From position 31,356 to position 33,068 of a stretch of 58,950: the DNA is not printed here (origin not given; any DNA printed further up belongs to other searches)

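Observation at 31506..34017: Orphan FleQ paralogue with a destroyed sigma54-contact loop, followed by a STAS + PilZ gene pair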

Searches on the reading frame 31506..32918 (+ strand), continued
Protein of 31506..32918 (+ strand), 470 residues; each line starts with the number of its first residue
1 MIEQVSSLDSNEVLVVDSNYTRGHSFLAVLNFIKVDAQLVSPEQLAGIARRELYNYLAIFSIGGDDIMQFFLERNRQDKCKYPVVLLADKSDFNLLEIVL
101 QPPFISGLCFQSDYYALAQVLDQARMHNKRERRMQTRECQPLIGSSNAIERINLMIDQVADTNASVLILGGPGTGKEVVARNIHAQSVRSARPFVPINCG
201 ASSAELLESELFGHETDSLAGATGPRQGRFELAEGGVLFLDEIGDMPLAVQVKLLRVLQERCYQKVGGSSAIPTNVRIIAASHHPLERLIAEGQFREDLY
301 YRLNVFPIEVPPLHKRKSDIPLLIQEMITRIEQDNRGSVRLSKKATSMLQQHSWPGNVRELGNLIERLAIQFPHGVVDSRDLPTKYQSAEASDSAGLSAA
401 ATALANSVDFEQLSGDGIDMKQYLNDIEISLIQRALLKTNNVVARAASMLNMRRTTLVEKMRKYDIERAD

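Call 20: find_encoding_contigs(protein=P0104, flank=10000, max_places=1)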
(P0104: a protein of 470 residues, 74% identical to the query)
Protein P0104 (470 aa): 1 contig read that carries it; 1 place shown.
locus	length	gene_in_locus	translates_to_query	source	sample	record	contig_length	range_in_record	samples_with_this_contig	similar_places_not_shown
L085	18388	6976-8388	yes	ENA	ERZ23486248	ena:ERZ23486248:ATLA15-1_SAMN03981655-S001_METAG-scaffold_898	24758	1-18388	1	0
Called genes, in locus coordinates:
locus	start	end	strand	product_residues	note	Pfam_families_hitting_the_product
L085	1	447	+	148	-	?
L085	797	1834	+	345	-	PF02547:Queuosine_synth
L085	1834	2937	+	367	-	PF01702:TGT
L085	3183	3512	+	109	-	PF02699:YajC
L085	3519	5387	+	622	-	PF13721:SecD-TM1, PF07549:Sec_GG (weak), PF21760:SecD_1st, PF22599:SecDF_P1_head, PF02355:SecD_SecF_C, PF03176:MMPL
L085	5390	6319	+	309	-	PF07549:Sec_GG, PF02355:SecD_SecF_C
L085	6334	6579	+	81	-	PF18918:DUF5669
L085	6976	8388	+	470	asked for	PF07724:AAA_2 (faint), PF00158:Sigma54_activat, PF14532:Sigma54_activ_2, PF00004:AAA (weak), PF07728:AAA_5, PF25601:AAA_lid_14, PF02954:HTH_8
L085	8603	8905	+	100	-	PF01740:STAS, PF13466:STAS_2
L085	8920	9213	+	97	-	PF07238:PilZ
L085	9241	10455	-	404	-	PF04551:GcpE, PF26540:GcpE_C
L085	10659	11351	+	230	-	PF00702:Hydrolase, PF13419:HAD_2, PF13242:Hydrolase_like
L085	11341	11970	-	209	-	PF25182:NonGDSL, PF00657:Lipase_GDSL, PF04311:DUF459 (faint), PF13472:Lipase_GDSL_2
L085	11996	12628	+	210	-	PF00005:ABC_tran, PF13304:AAA_21 (faint)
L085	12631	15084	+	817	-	PF02687:FtsX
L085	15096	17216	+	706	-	PF13328:HD_4, PF04607:RelA_SpoT, PF02824:TGS, PF19296:RelA_AH, PF28438:RelA_RIS, PF13291:ACT_4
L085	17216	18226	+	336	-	PF01207:Dus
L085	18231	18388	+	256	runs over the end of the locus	-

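Call 21: find_encoding_contigs(protein=P0100, flank=10000, max_places=1)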
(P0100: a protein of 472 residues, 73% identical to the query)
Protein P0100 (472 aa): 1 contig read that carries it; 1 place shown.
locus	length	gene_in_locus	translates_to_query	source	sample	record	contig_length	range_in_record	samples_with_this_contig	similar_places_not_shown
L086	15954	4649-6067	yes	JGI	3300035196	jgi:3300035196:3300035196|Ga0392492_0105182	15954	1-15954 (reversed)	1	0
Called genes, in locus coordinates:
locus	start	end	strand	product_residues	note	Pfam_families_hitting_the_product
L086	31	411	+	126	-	PF01702:TGT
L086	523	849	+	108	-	PF02699:YajC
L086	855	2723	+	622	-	PF13721:SecD-TM1, PF07549:Sec_GG (weak), PF21760:SecD_1st, PF22599:SecDF_P1_head, PF02355:SecD_SecF_C, PF03176:MMPL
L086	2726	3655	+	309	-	PF07549:Sec_GG (weak), PF02355:SecD_SecF_C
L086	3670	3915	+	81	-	PF18918:DUF5669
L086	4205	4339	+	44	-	-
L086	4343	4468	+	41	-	-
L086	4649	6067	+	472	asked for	PF00158:Sigma54_activat, PF14532:Sigma54_activ_2, PF07728:AAA_5 (weak), PF25601:AAA_lid_14, PF02954:HTH_8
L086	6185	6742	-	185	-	PF00903:Glyoxalase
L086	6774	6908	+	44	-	-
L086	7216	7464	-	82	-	-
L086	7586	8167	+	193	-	PF00440:TetR_N, PF16925:TetR_C_13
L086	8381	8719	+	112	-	-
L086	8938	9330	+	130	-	PF01740:STAS, PF13466:STAS_2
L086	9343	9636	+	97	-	PF07238:PilZ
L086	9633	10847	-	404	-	PF04551:GcpE, PF26540:GcpE_C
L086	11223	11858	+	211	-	PF00702:Hydrolase, PF13419:HAD_2, PF13242:Hydrolase_like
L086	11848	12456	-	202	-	PF25182:NonGDSL (weak), PF00657:Lipase_GDSL, PF13472:Lipase_GDSL_2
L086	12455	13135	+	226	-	PF00005:ABC_tran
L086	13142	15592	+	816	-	PF02687:FtsX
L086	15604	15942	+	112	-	PF13328:HD_4 (weak)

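Call 36: find_encoding_contigs(protein=P0055, flank=8000, max_places=1)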
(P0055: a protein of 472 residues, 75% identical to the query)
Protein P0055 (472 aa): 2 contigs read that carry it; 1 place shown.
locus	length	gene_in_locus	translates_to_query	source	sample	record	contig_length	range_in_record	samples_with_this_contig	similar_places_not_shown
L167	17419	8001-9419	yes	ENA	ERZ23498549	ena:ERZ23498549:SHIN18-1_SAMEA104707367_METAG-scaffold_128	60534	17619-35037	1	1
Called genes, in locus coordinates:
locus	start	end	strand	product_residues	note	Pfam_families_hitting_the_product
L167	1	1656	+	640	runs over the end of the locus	PF00460:Flg_bb_rod, PF22638:FlgK_D1, PF21158:flgK_1st_1, PF06429:Flg_bbr_C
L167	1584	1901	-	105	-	-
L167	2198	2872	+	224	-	PF00700:Flagellin_C (weak)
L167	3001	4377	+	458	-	PF00669:Flagellin_N, PF00700:Flagellin_C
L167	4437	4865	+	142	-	PF03646:FlaG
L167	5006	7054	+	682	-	PF02465:FliD_N, PF07195:FliD_C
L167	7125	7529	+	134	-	PF02561:FliS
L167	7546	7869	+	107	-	PF05400:FliT (weak)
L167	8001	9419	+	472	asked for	PF00158:Sigma54_activat, PF14532:Sigma54_activ_2, PF07728:AAA_5, PF25601:AAA_lid_14, PF02954:HTH_8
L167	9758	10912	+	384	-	PF00989:PAS (faint), PF13188:PAS_8 (weak), PF00512:HisKA, PF02518:HATPase_c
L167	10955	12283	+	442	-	PF00072:Response_reg, PF00158:Sigma54_activat, PF14532:Sigma54_activ_2, PF25601:AAA_lid_14, PF02954:HTH_8, PF13556:HTH_30 (faint)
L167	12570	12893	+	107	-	PF02049:FliE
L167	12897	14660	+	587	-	PF01514:YscJ_FliF, PF08345:YscJ_FliF_C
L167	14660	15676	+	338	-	PF03448:MgtE_N (faint), PF14842:FliG_N, PF14841:FliG_M, PF14842:FliG_N, PF01706:FliG_C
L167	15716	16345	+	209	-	PF02108:FliH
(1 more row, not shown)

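Call 37: find_encoding_contigs(protein=P0075, flank=8000, max_places=1)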
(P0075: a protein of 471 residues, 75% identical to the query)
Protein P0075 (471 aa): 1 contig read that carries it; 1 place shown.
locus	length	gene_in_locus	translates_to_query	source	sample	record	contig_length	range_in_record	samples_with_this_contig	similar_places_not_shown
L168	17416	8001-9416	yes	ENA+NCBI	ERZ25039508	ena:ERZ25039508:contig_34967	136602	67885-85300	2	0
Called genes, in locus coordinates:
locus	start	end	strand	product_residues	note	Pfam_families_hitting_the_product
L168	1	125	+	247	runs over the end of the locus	PF00106:adh_short, PF13561:adh_short_C2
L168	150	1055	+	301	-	PF00920:ILVD_EDD_N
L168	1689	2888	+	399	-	PF00669:Flagellin_N, PF21158:flgK_1st_1 (weak)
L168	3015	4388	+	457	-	PF00669:Flagellin_N, PF00700:Flagellin_C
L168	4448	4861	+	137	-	PF03646:FlaG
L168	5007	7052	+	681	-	PF02465:FliD_N, PF07195:FliD_C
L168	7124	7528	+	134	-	PF02561:FliS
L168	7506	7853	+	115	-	-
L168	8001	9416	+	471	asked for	PF06490:FleQ (weak), PF00158:Sigma54_activat, PF14532:Sigma54_activ_2, PF07728:AAA_5, PF25601:AAA_lid_14, PF02954:HTH_8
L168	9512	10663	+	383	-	PF00512:HisKA, PF02518:HATPase_c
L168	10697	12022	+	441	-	PF00072:Response_reg, PF00158:Sigma54_activat, PF14532:Sigma54_activ_2, PF07724:AAA_2 (faint), PF25601:AAA_lid_14, PF02954:HTH_8, PF13556:HTH_30 (weak)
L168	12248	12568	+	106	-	PF02049:FliE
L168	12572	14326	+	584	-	PF01514:YscJ_FliF, PF08345:YscJ_FliF_C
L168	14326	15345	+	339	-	PF03448:MgtE_N (faint), PF14842:FliG_N, PF14841:FliG_M, PF14842:FliG_N, PF01706:FliG_C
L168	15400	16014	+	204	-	PF02108:FliH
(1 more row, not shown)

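Call 38: find_encoding_contigs(protein=P0064, flank=8000, max_places=1)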
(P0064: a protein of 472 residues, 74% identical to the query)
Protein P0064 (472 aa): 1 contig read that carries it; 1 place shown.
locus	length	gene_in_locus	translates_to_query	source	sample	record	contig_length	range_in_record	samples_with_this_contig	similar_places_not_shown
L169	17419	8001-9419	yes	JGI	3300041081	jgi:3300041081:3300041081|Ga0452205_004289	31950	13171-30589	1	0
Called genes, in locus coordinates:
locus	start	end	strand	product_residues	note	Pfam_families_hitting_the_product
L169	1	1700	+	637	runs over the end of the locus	PF00460:Flg_bb_rod (weak), PF22638:FlgK_D1, PF21158:flgK_1st_1, PF06429:Flg_bbr_C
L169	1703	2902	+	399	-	PF00669:Flagellin_N, PF21158:flgK_1st_1 (weak)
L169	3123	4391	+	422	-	PF00669:Flagellin_N, PF00700:Flagellin_C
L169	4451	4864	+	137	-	PF03646:FlaG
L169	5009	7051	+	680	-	PF02465:FliD_N, PF07195:FliD_C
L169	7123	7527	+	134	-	PF02561:FliS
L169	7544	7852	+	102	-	PF05400:FliT (weak)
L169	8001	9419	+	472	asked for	PF06490:FleQ (weak), PF00158:Sigma54_activat, PF14532:Sigma54_activ_2, PF07728:AAA_5, PF25601:AAA_lid_14, PF02954:HTH_8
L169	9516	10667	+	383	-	PF13188:PAS_8 (weak), PF00512:HisKA, PF02518:HATPase_c, PF13589:HATPase_c_3 (faint)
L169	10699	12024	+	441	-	PF00072:Response_reg, PF00158:Sigma54_activat, PF14532:Sigma54_activ_2, PF07724:AAA_2 (weak), PF25601:AAA_lid_14, PF02954:HTH_8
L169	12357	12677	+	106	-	PF02049:FliE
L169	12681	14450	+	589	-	PF01514:YscJ_FliF, PF08345:YscJ_FliF_C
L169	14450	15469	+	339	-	PF03448:MgtE_N (faint), PF14842:FliG_N, PF14841:FliG_M, PF14842:FliG_N, PF01706:FliG_C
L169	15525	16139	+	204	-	PF02108:FliH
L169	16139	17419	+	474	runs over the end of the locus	PF00006:ATP-synt_ab, PF18269:T3SS_ATPase_C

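Call 39: find_encoding_contigs(protein=P0060, flank=8000, max_places=1)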
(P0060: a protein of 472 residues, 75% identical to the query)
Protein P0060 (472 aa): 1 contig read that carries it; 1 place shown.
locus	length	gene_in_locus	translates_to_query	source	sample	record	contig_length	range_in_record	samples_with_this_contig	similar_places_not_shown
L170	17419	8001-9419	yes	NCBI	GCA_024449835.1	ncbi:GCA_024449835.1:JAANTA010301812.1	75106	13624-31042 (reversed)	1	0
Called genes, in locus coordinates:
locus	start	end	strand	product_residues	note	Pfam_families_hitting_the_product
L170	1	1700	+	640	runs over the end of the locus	PF00460:Flg_bb_rod, PF22638:FlgK_D1, PF21158:flgK_1st_1, PF06429:Flg_bbr_C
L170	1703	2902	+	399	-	PF00669:Flagellin_N, PF00700:Flagellin_C (weak)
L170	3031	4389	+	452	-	PF00669:Flagellin_N, PF00700:Flagellin_C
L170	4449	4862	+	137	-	PF03646:FlaG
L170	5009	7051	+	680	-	PF02465:FliD_N, PF07195:FliD_C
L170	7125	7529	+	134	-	PF02561:FliS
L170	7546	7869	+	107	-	-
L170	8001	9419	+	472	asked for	PF00158:Sigma54_activat, PF14532:Sigma54_activ_2, PF07728:AAA_5 (weak), PF25601:AAA_lid_14, PF02954:HTH_8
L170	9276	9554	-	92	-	-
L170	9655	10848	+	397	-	PF00989:PAS (weak), PF13188:PAS_8 (weak), PF08448:PAS_4 (faint), PF00512:HisKA, PF02518:HATPase_c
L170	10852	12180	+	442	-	PF00072:Response_reg, PF00158:Sigma54_activat, PF14532:Sigma54_activ_2, PF25601:AAA_lid_14, PF02954:HTH_8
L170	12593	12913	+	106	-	PF02049:FliE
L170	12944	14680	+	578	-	PF01514:YscJ_FliF, PF08345:YscJ_FliF_C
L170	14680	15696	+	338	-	PF14842:FliG_N, PF03448:MgtE_N (faint), PF14841:FliG_M, PF14842:FliG_N, PF01706:FliG_C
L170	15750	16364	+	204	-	PF02108:FliH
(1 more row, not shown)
